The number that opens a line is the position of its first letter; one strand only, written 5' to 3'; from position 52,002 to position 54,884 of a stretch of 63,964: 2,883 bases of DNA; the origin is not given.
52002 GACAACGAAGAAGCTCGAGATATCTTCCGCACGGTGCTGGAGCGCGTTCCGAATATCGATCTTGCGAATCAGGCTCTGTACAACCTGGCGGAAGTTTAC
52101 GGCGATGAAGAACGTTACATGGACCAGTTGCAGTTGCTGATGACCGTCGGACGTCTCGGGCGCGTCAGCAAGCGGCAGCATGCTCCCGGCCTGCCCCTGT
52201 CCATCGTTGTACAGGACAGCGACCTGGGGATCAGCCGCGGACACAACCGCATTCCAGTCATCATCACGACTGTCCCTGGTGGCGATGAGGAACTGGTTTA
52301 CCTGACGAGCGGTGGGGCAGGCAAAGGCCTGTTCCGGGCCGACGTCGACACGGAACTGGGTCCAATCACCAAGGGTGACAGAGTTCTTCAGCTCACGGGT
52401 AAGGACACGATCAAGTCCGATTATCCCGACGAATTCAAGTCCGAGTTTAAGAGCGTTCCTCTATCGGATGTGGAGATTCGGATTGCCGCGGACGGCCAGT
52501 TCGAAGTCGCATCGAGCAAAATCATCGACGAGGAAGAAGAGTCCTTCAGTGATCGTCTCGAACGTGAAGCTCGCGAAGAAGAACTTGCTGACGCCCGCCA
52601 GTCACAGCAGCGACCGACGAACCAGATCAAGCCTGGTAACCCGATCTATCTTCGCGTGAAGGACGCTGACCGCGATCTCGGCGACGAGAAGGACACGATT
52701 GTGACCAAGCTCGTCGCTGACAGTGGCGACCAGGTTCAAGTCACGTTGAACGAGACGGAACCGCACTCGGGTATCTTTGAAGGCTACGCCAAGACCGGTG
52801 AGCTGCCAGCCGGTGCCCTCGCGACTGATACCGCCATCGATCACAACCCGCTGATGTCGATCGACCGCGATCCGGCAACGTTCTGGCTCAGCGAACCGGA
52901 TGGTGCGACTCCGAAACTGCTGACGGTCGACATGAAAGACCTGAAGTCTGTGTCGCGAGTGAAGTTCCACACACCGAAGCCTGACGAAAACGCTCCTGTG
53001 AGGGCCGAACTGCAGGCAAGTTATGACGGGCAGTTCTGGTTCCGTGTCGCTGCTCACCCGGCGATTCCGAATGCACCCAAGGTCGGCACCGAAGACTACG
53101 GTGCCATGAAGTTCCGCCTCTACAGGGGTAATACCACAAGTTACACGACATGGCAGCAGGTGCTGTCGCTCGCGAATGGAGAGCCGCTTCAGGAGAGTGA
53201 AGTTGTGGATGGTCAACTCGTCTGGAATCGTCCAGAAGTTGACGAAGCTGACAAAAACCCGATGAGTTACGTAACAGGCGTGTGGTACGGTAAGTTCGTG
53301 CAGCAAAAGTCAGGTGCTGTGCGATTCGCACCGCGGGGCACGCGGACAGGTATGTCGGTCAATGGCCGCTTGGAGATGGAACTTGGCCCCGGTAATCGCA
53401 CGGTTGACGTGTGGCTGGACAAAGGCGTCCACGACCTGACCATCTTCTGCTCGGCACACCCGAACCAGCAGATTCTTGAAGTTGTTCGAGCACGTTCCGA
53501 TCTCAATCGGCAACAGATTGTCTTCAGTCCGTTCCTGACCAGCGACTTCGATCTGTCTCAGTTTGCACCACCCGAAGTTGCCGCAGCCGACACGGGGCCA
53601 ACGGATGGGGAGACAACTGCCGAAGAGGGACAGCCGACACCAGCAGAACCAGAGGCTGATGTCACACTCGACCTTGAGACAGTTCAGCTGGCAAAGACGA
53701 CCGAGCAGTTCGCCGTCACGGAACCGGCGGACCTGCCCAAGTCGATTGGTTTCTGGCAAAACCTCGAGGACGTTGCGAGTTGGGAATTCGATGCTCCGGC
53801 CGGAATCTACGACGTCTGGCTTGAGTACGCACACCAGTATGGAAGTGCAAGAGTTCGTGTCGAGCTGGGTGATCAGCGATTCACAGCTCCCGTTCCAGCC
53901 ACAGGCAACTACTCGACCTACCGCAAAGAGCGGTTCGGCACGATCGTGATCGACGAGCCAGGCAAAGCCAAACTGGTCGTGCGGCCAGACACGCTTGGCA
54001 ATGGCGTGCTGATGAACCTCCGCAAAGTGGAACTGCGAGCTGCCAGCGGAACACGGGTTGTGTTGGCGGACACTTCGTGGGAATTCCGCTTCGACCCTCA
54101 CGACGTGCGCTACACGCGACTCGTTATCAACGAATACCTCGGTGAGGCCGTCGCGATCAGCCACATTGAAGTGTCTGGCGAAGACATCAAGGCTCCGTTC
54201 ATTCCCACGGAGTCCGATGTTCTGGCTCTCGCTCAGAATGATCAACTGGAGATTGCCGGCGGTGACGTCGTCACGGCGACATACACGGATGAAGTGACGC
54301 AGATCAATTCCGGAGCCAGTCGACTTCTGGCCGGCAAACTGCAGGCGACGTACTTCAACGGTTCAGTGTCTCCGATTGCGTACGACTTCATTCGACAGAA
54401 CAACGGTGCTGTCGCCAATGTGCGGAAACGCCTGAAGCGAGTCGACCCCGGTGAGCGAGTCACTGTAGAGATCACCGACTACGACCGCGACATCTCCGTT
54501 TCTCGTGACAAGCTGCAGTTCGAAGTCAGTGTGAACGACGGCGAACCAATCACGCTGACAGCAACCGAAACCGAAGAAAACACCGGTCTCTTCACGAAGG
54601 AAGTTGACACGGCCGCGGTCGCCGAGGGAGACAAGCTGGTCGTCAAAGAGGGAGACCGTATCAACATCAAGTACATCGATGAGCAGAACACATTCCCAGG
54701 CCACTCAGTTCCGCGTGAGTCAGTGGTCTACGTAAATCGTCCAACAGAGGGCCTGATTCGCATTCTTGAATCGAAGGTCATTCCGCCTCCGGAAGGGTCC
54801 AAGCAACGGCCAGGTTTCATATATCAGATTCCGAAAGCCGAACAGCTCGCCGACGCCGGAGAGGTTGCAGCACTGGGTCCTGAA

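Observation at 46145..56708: Adjacent paralogous exoproteins (820 aa and about 2657 aa) with the same unusual plan: TPR block - repeated beta-module - TPR block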

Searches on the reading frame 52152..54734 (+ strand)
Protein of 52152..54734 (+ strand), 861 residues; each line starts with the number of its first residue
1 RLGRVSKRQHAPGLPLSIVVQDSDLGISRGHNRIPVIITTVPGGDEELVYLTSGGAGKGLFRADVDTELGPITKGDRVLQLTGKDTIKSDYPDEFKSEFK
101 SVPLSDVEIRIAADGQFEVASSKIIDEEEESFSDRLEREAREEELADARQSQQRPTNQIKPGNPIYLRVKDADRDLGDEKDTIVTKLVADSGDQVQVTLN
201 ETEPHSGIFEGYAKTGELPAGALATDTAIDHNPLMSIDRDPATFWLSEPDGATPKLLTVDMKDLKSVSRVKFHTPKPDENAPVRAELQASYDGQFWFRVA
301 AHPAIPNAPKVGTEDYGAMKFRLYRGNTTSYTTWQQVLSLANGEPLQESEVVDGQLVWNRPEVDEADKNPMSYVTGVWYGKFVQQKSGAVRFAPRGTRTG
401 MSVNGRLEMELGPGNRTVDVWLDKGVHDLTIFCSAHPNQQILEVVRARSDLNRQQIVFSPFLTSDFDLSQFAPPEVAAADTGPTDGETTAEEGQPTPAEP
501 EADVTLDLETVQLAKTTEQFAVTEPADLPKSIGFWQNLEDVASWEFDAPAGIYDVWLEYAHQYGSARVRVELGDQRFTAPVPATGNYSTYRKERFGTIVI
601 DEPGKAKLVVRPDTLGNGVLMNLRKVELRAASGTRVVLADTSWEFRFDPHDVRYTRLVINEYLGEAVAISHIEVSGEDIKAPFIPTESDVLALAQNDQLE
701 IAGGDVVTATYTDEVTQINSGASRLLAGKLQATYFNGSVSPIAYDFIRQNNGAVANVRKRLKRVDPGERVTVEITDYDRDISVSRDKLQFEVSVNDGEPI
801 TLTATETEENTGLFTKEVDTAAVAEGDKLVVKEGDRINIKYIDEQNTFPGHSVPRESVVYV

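Call 63: predict_structure(alignment_id=A2)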
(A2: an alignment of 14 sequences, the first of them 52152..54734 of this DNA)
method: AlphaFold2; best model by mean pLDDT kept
length: 861 residues; sequences in the alignment: 14
mean_pLDDT: 75.8   pTM: 0.59
mean pLDDT of the five models: 75.8, 75.3, 73.6, 72.7, 72.3
residues with pLDDT >= 90: 113; 70-90: 499; 50-70: 188; < 50: 61
segments of 3 or more residues with pLDDT < 50: 1-7, 226-235, 473-501, 846-851
pLDDT, mean of each block of 10 residues (from residue 1): 44 70 58 78 80 63 76 77 72 73 58 69 58 61 55 63 79 68 79 77 78 71 46 49 69 73 77 84 88 83 84 80 87 89 87 82 59 87 86 93 91 89 90 88 87 71 81 41 36 35 79 87 82 89 91 91 87 88 85 89 89 88 90 84 88 84 82 80 61 63 71 60 68 70 82 78 85 80 78 84 84 86 82 85 55 74 81
secondary structure, 60 per line:
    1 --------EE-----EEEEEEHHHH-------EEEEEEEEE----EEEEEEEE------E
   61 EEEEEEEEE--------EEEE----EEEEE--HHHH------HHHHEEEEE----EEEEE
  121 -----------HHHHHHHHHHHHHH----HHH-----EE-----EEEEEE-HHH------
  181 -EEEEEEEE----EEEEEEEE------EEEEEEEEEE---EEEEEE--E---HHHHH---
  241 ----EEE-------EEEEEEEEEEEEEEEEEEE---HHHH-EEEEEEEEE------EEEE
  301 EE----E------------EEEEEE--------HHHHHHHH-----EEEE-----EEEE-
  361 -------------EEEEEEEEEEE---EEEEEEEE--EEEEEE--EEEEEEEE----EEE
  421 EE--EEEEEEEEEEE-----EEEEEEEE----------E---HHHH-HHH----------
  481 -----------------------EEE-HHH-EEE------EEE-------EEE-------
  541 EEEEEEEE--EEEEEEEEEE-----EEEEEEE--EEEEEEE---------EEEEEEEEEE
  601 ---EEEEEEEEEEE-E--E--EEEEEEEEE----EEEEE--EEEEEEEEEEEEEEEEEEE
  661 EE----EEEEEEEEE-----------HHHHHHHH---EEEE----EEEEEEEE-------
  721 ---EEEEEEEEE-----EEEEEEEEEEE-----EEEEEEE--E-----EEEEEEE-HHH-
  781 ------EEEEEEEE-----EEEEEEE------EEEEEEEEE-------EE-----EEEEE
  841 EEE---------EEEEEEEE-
elements in order (helices of 4 or more, strands of 3 or more residues): E16-21 H22-25 E33-41 E46-53 E60-69 E78-81 E86-90 H93-96 H103-106 E107-111 E116-120 H132-145 E165-170 E182-189 E194-201 E208-217 E221-226 H233-237 E245-247 E255-273 H277-280 E282-290 E297-302 E320-325 H334-341 E347-350 E356-359 E374-384 E388-395 E398-403 E406-413 E418-422 E425-435 E441-448 H463-466 E504-506 E512-514 E521-523 E531-533 E541-548 E551-560 E566-572 E575-581 E591-600 E604-614 E622-630 E635-639 E642-662 E667-675 H687-694 E698-701 E706-713 E724-732 E738-748 E754-760 E769-775 E787-794 E800-806 E813-821 E836-843 E853-860
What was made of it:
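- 52185..52442 (+): B Ig-like module 1 (aa 1151-1236). AF2 predicts beta strands here (call 63).
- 52620..54302 (+): B Ig-like module 2, split into aa 1296-1366 and aa 1826-1856 by a nested insertion of about 460 aa. The AF2 model supports this (call 63).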

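Call 65: fold_search(model_id=the predicted structure, library=pdb)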
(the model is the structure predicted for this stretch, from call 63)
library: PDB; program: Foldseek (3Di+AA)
matches with E <= 10: 1733; with E <= 0.001: 201
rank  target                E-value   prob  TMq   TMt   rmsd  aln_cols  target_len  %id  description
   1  8c8m_A                3.2e-10  1.00  0.13  0.07  41.8       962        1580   12  In vitro structure of the Nitrosopumilus maritimus S-layer - Composite map between two and six-fold symmetrised (released 2024-04-10)
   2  6qdi                  5.0e-08  1.00  0.13  0.34  18.4       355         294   12  anti-sigma factor domain-containing protein from Clostridium clariflavum (released 2019-06-12)
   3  6qe7_A                1.2e-07  1.00  0.13  0.35  18.1       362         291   11  anti-sigma factor domain-containing protein (released 2019-06-12)
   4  7q62_A                1.3e-07  0.97  0.11  0.09  37.5      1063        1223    9  Structure of TEV cleaved A2ML1 dimer (A2ML1-TT dimer) (released 2022-04-20)
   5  5x7o_A                1.5e-07  1.00  0.12  0.08  29.6       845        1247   10  Crystal structure of Paenibacillus sp. 598K alpha-1,6-glucosyltransferase (released 2017-07-26)
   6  8qqh_BBB              3.8e-07  0.99  0.10  0.09  31.8       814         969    9  Structure of beta-galactosidase from Desulfurococcus amyloliticus (released 2024-08-14)
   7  8cem_E                5.7e-07  1.00  0.11  0.14  36.5       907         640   10  Structure of bovine native C3, re-refinement (released 2023-04-05)
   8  8w7n                  6.3e-07  0.99  0.12  0.10  32.9       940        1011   10  Crystal structure of the in-cell Cry1Aa purified from Bacillus thuringiensis (released 2024-03-06)
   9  5a42                  7.6e-07  0.93  0.11  0.07  36.0      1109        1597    8  Cryo-EM single particle 3D reconstruction of the native conformation of E. coli alpha-2-macroglobulin (ECAM) (released 2015-07-29)
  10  6qe7_C                7.9e-07  1.00  0.13  0.34  17.4       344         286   13  anti-sigma factor domain-containing protein (released 2019-06-12)
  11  3l3o_A                9.1e-07  1.00  0.11  0.13  37.5       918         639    9  Staphylococcal Complement Inhibitor (SCIN) in complex with Human Complement Component C3c (released 2010-08-04)
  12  4u4j                  9.1e-07  0.82  0.10  0.07  34.7      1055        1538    9  Crystal structure of Salmonella alpha-2-macroglobulin mutant Y1175G (released 2014-09-17)
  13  3nms_A                1.2e-06  0.99  0.10  0.13  37.5       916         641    9  Staphylococcal Complement Inhibitor (SCIN) in complex with Human Complement C3c (released 2010-08-04)
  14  5fo7_A                1.3e-06  0.99  0.11  0.13  36.8       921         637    9  Crystal Structure of Human Complement C3b at 2.8 Angstrom resolution (released 2016-04-06)
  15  4u48                  1.5e-06  0.85  0.10  0.06  34.4      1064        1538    9  Crystal structure of Salmonella alpha-2-macroglobulin (released 2014-09-17)
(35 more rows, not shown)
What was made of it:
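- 52845..54176 (+): Nested discoidin (F5/8 type C) domain, itself split (aa 1371-1450 plus 1781-1814) by a PA14-like region (about 1500-1600), a P/T/E linker and a CBM35-like domain (1643-1779). Foldseek hits include the RsgI PA14 dyad, anthrax PA and CBM-bearing glycosidases (call 65).
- Discoidin, PA14 and CBM folds are common in extracellular glycan-binding proteins (call 65).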
